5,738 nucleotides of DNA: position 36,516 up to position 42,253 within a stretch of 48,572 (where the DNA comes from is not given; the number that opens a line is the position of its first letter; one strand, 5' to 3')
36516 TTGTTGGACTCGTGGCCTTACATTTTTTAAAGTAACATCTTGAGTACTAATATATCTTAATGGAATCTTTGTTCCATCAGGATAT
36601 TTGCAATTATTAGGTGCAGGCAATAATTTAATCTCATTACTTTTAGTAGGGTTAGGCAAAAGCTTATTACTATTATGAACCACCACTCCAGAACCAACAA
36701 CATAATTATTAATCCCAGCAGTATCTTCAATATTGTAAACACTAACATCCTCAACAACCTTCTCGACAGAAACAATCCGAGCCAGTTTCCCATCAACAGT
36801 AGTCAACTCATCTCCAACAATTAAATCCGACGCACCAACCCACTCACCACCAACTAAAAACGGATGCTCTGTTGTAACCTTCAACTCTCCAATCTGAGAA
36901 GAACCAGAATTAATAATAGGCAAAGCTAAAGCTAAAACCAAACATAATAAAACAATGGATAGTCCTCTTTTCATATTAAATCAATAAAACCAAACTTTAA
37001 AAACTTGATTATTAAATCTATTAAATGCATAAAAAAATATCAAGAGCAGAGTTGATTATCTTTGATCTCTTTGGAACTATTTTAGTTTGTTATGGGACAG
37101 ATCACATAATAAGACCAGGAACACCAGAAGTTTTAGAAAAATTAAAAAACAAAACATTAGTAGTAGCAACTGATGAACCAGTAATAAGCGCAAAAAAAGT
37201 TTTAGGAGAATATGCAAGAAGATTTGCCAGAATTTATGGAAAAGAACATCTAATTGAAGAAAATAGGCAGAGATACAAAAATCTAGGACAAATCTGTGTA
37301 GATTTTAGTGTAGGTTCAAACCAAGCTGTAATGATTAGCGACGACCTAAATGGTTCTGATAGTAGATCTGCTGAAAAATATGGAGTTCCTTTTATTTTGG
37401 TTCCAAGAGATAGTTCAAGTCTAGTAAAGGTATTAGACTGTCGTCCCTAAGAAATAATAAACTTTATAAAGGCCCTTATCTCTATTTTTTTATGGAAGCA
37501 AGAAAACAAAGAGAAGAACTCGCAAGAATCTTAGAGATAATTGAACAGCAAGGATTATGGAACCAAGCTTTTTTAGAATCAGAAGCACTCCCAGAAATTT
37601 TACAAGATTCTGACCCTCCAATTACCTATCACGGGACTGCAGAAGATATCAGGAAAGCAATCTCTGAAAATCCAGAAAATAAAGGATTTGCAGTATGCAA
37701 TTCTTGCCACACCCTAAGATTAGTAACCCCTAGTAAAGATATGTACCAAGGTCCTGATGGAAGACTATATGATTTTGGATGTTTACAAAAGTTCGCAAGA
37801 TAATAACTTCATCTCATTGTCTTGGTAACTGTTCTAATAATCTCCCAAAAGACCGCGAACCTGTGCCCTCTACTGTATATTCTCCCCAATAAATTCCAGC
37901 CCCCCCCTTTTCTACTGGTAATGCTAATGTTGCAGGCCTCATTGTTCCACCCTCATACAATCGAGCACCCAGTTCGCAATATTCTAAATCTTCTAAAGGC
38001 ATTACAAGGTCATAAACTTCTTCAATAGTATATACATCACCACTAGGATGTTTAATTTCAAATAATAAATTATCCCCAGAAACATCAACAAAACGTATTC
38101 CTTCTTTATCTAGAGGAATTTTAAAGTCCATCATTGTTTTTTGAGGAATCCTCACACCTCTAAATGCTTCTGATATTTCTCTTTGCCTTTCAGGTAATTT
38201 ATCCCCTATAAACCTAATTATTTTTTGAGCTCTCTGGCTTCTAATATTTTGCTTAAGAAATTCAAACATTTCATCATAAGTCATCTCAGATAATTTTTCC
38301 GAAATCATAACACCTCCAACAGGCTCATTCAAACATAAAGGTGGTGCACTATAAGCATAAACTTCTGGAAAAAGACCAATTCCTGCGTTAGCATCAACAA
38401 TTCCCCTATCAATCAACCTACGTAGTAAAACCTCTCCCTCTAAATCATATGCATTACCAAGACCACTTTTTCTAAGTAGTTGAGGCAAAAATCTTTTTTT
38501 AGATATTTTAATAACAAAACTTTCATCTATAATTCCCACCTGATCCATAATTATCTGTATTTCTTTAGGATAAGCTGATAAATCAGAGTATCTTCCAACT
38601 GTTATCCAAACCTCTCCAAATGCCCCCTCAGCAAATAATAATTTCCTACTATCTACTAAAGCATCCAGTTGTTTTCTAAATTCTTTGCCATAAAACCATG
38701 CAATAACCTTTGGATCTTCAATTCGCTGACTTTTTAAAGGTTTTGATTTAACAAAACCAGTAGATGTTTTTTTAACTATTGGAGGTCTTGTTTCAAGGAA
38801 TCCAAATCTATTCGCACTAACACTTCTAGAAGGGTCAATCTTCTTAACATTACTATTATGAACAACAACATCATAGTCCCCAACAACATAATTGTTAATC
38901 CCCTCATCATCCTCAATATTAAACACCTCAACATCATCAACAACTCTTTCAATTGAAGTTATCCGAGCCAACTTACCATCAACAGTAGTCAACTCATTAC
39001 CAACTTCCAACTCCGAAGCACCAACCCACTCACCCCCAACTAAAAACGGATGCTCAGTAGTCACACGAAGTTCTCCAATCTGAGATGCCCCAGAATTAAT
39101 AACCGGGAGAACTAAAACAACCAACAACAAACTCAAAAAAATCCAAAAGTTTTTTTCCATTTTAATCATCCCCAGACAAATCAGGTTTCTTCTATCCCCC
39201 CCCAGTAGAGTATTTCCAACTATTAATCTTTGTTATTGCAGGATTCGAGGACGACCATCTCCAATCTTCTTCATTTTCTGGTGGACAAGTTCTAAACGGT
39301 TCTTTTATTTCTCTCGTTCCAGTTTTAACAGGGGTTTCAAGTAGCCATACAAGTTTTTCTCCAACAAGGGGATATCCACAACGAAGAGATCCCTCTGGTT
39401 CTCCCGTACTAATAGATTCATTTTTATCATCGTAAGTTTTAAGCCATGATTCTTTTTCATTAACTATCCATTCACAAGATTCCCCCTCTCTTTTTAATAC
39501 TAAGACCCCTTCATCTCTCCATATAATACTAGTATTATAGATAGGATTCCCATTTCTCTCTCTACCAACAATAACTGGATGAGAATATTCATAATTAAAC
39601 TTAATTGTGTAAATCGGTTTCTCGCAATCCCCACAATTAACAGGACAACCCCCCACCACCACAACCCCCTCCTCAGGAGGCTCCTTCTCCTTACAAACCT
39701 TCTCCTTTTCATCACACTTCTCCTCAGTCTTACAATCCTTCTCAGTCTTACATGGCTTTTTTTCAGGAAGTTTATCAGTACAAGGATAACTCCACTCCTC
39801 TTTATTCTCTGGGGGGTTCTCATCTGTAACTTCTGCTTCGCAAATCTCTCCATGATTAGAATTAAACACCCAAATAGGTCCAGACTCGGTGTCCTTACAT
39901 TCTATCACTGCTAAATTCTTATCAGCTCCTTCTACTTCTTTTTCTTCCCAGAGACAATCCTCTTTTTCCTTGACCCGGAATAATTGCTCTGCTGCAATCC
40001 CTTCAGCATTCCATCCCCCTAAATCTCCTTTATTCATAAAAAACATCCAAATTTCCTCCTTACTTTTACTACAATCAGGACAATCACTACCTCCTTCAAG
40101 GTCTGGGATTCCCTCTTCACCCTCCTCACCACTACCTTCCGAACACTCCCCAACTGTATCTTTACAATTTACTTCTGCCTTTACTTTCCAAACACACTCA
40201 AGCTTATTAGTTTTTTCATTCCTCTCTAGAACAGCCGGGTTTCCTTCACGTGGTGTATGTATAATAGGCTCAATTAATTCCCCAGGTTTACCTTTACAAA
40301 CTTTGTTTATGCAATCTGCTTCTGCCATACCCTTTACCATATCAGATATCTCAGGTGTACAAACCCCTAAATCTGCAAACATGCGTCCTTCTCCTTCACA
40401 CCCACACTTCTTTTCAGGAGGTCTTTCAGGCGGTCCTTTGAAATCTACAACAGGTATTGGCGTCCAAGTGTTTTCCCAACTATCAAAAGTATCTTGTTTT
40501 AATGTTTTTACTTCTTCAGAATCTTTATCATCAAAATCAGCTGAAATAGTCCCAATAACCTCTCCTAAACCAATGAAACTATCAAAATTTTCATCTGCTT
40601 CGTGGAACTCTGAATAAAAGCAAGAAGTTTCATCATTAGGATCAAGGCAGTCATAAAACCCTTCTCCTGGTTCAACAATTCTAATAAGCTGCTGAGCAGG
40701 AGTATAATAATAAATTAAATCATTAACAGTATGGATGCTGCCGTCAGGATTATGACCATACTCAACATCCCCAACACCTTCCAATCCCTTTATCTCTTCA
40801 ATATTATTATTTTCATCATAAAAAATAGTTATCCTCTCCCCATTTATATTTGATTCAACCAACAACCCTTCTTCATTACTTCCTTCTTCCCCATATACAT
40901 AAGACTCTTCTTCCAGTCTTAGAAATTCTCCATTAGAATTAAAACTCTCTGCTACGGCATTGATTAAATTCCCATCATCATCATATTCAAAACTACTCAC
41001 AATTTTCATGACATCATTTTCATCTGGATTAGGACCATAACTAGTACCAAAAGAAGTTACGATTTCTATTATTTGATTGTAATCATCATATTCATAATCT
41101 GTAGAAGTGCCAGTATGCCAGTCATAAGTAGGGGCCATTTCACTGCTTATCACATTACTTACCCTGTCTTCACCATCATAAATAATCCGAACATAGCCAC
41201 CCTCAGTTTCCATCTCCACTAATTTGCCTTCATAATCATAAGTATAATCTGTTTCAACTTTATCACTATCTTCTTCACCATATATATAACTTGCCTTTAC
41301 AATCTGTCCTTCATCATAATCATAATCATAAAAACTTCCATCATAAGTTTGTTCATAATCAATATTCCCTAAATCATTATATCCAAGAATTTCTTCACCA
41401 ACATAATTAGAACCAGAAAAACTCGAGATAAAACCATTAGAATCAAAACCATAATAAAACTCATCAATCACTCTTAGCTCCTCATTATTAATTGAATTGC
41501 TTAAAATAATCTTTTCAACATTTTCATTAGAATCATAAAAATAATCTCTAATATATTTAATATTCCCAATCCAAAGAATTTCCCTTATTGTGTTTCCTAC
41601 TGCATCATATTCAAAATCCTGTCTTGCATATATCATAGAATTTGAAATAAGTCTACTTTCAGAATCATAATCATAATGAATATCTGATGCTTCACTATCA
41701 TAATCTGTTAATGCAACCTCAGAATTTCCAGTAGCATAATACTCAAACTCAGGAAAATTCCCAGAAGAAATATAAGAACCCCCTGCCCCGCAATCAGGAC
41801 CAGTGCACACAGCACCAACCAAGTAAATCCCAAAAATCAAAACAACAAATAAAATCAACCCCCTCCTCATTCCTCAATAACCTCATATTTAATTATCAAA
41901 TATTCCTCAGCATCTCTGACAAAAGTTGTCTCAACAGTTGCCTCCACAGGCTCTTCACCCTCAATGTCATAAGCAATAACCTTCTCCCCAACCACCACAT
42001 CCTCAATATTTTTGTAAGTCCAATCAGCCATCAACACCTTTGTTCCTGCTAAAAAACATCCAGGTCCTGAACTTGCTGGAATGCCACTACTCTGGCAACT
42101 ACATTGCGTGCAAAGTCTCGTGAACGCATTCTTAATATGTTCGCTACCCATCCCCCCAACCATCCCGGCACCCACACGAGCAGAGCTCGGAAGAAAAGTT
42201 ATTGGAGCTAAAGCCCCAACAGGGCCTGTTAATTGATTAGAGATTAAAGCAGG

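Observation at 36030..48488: Split Hint/intein: one N-half on a giant surface protein, three secreted C-halves on different cargo domains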

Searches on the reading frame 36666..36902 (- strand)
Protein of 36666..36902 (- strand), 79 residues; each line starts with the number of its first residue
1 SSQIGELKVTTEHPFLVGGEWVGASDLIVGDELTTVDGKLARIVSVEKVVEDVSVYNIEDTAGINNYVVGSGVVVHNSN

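Call 5: search_protein_families(library=pfam, proteins=[window:36666-36902:-], max_evalue=10)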
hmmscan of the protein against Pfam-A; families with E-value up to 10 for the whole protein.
seq(79 aa): 2 families
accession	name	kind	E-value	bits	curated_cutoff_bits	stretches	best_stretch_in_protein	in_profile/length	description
PF07591.16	PT-HINT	-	1e-07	32.7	27.7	1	7-78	61-137/137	Pretoxin HINT domain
PF14890.11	Intein_splicing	-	3.7e-06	27.3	35.8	2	37-77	117-155/155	Intein splicing domain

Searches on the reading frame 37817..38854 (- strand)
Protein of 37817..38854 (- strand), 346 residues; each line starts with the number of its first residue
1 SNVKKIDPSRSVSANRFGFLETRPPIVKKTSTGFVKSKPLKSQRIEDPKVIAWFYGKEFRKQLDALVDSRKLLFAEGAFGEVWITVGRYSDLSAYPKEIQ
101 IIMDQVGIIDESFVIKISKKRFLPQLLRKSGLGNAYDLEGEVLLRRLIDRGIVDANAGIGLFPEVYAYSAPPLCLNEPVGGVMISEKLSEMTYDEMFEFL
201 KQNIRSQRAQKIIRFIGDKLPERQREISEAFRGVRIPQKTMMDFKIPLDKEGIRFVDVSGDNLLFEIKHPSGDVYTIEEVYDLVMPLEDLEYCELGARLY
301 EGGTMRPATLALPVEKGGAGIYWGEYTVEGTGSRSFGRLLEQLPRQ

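Call 5: search_protein_families(library=pfam, proteins=[window:37817-38854:-], max_evalue=10)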
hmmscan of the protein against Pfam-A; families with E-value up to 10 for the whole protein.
seq(346 aa): 0 families

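Call 51: search_solved_structures(query=window:37817-38854:-, max_evalue=10)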
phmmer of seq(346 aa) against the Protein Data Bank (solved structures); distinct sequences matched with E-value up to 10: 5.
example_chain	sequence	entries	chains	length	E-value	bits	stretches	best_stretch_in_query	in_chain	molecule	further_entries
6me0_C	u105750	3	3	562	0.0099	18.2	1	173-219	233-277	Maturase reverse transcriptase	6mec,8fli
8aff_A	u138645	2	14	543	0.27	13.5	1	163-223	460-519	Oxalate--CoA ligase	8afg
8bv0_B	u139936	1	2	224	0.37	13.1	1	301-344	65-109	Truncated secreted SPRY domain-containing protein 15 (Fragment)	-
9qww_B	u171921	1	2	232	0.39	13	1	301-344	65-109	Truncated secreted SPRY domain-containing protein 15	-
5nny_A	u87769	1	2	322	1.2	11.3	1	185-258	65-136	WipB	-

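Call 96: find_homologous_proteins(query=window:37817-38854:-, max_evalue=0.001)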
Query seq(346 aa) (346 aa): 1 proteins with E <= 0.001 among 3194 candidates.
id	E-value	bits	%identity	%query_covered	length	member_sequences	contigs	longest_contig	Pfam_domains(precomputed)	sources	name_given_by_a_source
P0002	6.4e-227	770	100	100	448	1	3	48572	PF07591.16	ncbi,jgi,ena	-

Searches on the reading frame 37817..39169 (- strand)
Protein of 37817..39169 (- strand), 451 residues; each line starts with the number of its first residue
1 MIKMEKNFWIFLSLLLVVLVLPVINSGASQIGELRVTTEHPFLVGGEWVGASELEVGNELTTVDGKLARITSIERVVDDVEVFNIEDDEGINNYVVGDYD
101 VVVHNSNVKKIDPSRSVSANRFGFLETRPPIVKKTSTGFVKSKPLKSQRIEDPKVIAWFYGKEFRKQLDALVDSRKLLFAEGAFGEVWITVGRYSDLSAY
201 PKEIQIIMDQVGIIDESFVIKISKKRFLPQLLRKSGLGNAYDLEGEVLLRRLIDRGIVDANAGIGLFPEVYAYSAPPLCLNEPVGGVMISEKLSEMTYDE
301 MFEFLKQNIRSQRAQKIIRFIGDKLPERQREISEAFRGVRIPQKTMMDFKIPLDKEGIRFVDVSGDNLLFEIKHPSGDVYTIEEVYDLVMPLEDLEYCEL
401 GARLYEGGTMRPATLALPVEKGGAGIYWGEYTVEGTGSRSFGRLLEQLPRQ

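Call 3: search_protein_families(library=pfam, proteins=[window:37817-39169:-], max_evalue=1)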
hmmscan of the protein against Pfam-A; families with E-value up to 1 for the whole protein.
window:37817-39169:- (451 aa): 3 families
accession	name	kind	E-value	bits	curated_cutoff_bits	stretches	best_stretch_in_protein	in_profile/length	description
PF07591.16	PT-HINT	-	8.2e-06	26.5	27.7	1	24-105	51-136/137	Pretoxin HINT domain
PF14890.11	Intein_splicing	-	0.061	13.6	35.8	0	33-61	60-93/155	Intein splicing domain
PF14623.11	Vint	-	0.15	12.3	27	1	17-55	39-77/166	Hint-domain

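Call 78: search_protein_families(library=ncbifam, proteins=[window:37817-39169:-], max_evalue=0.01)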
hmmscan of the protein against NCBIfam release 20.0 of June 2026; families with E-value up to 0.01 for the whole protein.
window:37817-39169:- (451 aa): 0 families

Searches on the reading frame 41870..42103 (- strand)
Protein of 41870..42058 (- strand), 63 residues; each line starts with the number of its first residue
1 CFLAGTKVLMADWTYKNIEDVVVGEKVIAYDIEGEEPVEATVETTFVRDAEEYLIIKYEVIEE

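Call 5: search_protein_families(library=pfam, proteins=[window:41870-42058:-], max_evalue=10)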
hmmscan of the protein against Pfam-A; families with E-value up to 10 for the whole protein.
seq(63 aa): 5 families
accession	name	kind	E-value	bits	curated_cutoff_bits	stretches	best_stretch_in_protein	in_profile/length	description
PF05203.21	Hom_end_hint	-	7.9e-08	33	32.1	1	1-33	1-33/228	Hom_end-associated Hint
PF01079.26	Hint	-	0.00059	19.9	29.7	1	1-51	13-62/213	Hint module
PF07591.16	PT-HINT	-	0.0012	19.6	27.7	1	14-57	7-50/137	Pretoxin HINT domain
PF14623.11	Vint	-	0.037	14.3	27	1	1-48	2-47/166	Hint-domain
PF13403.11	Hint_2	-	0.15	12.9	28.4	1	1-46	2-45/147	Hint domain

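Call 73: find_homologous_proteins(query=A7, max_evalue=0.001)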
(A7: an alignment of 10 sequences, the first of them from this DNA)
Query A7 (10 sequences) (78 aa, profile of the alignment): 31 proteins with E <= 0.001 among 507 candidates.
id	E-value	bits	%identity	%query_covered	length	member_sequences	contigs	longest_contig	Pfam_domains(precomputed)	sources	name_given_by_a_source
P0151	1.4e-28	116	54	86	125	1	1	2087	PF05203.22,PF01079.26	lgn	-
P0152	1.1e-27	113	52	79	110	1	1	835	PF05203.22,PF01079.26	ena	-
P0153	4.9e-26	108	55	79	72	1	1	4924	-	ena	-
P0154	6.6e-26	108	49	87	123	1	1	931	PF05203.22,PF01079.26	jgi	jgi:hypothetical protein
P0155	4.7e-25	105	48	77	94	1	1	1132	PF01079.26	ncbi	-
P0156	6.9e-14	69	51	65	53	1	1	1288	-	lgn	-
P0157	8.4e-12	62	66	41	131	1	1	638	PF05203.22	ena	-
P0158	4.7e-11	60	48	59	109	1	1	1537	PF07591.16,PF05203.22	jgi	jgi:hypothetical protein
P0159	3.6e-10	57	55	51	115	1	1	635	PF05203.22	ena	-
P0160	4.7e-10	57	48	72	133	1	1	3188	PF05203.22,PF01079.26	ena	-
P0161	6.0e-8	50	55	40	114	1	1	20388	PF14623.12,PF05203.22,PF01079.26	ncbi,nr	ncbi:MAG: Hint domain-containing protein [Candidatus Thermoplasmatota archaeon]|nr:Hint domain-conta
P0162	6.8e-8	50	49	64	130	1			PF05203.22,PF01079.26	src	-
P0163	1.4e-7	49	68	40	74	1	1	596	PF05203.22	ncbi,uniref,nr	ncbi:Hint domain-containing homing endonuclease [Streptomyces sp. 130]|uniref:Hint domain-containing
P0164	2.7e-7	48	68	40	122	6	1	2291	PF05203.22,PF01079.26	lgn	-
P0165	1.8e-6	45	47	68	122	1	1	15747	PF07591.16,PF05203.22,PF01079.26,PF13403.12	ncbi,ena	-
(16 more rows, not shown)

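Call 83: find_related_loci(query=A7, collection=metagenome_contigs, flank=10000)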
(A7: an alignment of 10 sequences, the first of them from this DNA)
Query A7 (78 aa) in metagenome_contigs; peptide patterns used: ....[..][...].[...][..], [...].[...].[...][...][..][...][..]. (x = any residue, [..] = any of these).
461 stretches matched a pattern; 275 encode a relative of the query (tblastn E <= 1e-3); the best 80 are kept; 80 distinct loci.
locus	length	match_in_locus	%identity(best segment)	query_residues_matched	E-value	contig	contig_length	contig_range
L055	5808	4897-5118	57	1-77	4e-25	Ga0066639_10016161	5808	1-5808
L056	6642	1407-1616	53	9-78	5e-24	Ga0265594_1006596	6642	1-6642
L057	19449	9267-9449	59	15-75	2e-23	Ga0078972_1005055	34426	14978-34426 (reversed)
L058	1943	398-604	57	9-77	8e-23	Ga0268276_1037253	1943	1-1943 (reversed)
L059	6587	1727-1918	55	14-77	3e-22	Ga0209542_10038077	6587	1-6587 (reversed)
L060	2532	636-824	59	16-78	1e-21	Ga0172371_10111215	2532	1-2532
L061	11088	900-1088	54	14-76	3e-20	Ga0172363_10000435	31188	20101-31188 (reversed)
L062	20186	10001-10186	55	12-73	6e-20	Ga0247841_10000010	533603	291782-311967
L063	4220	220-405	55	14-75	9e-20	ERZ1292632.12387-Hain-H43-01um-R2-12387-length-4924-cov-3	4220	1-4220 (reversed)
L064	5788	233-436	54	9-75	3e-19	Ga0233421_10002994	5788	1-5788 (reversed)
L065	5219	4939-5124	52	15-76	8e-19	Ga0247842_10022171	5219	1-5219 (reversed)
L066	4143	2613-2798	52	15-76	8e-19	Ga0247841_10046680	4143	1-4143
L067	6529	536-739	54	11-77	2e-18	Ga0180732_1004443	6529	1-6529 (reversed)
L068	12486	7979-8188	47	5-74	2e-17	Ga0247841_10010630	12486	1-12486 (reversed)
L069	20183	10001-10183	49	15-75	5e-17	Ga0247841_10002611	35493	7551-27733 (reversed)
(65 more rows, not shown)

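Call 91: search_protein_families(library=pfam, proteins=[L057:10425-11078:-, L069:17308-17727:-], max_evalue=0.001)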
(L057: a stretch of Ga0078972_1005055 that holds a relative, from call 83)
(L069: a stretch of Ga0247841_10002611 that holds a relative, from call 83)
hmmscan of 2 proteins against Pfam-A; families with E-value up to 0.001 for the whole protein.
L057:10425-11078:- (218 aa): 2 families
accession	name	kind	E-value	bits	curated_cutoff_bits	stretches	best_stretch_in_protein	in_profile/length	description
PF13472.12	Lipase_GDSL_2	-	6.9e-17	62.9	32.9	1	26-205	1-177/178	GDSL-like Lipase/Acylhydrolase family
PF00657.28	Lipase_GDSL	-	4.8e-09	37.1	23.6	1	24-210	1-207/208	GDSL-like Lipase/Acylhydrolase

L069:17308-17727:- (140 aa): 0 families

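Call 92: search_protein_families(library=pfam, proteins=[L057:9436-10443:+], max_evalue=0.1)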
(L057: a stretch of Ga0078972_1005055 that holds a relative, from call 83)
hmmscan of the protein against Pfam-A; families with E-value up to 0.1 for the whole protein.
L057:9436-10443:+ (336 aa): 3 families
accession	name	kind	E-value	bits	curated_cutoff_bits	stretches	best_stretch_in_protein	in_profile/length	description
PF07591.16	PT-HINT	-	7.2e-15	55.9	27.7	1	37-112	57-136/137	Pretoxin HINT domain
PF14890.11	Intein_splicing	-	1.3e-07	32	35.8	1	73-112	119-155/155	Intein splicing domain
PF07497.18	Rho_RNA_bind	-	0.026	14.8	27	0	46-70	24-48/73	Rho termination factor, RNA-binding domain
